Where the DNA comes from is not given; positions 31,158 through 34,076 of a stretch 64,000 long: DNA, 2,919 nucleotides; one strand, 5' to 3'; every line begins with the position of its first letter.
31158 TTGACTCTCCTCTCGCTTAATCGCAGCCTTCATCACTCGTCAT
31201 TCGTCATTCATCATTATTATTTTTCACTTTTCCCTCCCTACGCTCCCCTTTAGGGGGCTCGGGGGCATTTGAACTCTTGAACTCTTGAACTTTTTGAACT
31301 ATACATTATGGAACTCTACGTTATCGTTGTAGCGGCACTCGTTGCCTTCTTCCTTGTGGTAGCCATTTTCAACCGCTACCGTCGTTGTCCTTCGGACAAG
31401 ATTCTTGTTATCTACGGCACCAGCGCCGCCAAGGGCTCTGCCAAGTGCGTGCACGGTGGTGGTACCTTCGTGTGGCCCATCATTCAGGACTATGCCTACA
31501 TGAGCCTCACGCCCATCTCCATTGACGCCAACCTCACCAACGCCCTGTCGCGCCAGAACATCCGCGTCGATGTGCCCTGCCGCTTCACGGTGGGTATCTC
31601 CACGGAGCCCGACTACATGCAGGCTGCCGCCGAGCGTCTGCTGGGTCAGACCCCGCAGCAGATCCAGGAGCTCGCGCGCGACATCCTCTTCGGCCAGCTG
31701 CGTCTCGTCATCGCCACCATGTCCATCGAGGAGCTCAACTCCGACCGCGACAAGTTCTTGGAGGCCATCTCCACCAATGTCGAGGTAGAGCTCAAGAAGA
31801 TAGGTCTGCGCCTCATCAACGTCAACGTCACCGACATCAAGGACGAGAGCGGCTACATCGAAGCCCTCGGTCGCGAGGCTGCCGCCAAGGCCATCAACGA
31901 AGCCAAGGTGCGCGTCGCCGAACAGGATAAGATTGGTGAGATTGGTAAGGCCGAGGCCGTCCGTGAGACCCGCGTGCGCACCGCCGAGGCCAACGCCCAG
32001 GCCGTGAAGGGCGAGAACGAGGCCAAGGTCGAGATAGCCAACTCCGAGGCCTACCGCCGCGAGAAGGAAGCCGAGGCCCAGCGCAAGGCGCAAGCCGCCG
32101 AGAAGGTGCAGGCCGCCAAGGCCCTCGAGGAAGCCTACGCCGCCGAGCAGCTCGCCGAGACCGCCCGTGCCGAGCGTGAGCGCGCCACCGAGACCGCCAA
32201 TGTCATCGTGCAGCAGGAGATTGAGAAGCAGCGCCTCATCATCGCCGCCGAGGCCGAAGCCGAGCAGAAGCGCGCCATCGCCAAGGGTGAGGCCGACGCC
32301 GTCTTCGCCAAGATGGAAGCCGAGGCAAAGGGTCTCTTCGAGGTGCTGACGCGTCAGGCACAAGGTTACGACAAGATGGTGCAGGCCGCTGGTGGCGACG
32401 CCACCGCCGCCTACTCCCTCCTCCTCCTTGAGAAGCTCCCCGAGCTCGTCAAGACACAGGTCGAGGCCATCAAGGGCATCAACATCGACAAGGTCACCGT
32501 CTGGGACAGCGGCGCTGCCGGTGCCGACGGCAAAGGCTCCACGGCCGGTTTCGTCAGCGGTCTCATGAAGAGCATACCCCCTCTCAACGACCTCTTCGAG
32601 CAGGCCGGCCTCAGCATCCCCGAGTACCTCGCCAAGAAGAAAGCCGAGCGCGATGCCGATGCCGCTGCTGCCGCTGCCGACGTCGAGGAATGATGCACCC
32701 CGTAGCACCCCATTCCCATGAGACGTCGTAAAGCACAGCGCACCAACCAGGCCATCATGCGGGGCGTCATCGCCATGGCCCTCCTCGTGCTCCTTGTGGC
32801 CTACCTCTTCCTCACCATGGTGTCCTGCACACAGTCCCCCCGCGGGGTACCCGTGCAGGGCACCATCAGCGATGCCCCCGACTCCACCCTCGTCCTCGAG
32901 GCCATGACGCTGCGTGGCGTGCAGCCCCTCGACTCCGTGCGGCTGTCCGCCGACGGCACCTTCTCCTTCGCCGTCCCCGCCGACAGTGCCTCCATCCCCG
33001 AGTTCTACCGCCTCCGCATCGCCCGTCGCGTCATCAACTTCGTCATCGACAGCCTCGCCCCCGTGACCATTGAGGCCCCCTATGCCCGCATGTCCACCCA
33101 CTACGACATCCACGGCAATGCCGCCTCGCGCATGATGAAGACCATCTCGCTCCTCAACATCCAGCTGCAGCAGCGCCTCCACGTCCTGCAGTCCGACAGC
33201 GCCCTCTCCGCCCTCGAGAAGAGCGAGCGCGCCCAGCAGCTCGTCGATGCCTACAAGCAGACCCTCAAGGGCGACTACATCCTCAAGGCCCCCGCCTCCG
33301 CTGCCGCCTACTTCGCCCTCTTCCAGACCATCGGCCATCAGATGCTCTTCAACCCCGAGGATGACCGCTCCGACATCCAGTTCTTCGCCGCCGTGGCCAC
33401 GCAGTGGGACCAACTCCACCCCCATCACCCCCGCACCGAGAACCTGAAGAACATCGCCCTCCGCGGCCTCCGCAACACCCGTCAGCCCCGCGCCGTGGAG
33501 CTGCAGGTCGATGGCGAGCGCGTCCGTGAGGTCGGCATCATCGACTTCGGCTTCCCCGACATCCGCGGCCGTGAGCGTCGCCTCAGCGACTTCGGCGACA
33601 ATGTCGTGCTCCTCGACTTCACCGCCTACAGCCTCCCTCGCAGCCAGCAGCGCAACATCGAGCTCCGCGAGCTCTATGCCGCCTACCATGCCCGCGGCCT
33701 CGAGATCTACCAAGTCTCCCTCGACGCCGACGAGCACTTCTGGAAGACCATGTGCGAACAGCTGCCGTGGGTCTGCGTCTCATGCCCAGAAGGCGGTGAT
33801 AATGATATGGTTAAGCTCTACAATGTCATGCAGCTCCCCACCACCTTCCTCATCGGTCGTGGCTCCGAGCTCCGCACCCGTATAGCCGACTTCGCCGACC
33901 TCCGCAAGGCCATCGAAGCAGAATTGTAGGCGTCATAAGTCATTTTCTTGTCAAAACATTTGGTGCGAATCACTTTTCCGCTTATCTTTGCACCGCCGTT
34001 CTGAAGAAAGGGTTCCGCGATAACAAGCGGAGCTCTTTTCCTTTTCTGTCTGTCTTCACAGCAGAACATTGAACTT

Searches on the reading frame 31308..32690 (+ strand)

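Call 12: search_protein_families(library=pfam, proteins=[window:31308-32690:+])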
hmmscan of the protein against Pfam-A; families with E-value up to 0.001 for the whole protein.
window:31308-32690:+ (461 aa): 2 families
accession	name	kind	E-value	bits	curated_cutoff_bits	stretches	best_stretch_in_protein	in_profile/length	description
PF01145.31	Band_7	-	7.3e-29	101.5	23.6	1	29-208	5-176/176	SPFH domain / Band 7 family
PF15975.10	Flot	-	1.1e-05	26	27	1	317-414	1-100/124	Flotillin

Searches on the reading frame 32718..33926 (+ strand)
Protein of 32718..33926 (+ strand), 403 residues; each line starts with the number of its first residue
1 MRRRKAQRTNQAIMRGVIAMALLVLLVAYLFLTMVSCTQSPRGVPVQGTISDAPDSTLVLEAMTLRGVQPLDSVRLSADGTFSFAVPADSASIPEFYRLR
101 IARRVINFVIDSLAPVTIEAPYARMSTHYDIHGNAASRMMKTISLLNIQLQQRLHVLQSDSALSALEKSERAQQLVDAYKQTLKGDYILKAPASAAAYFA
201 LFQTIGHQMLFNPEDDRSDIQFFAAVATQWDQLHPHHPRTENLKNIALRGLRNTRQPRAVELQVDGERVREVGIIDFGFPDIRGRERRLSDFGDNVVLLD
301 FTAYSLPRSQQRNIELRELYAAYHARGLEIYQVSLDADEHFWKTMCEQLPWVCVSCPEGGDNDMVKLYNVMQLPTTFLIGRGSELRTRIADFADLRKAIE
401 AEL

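Call 12: search_protein_families(library=pfam, proteins=[window:32718-33926:+])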
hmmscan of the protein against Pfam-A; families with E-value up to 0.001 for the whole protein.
window:32718-33926:+ (403 aa): 3 families
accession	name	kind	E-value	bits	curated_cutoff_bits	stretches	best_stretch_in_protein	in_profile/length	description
PF13905.12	Thioredoxin_8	-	2.2e-11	44.4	27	1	295-382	2-91/94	Thioredoxin-like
PF00578.27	AhpC-TSA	-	1.7e-08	34.9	26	1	275-385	6-121/124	AhpC/TSA family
PF14289.11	DUF4369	-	1.4e-05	26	25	1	46-133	3-84/91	Domain of unknown function (DUF4369)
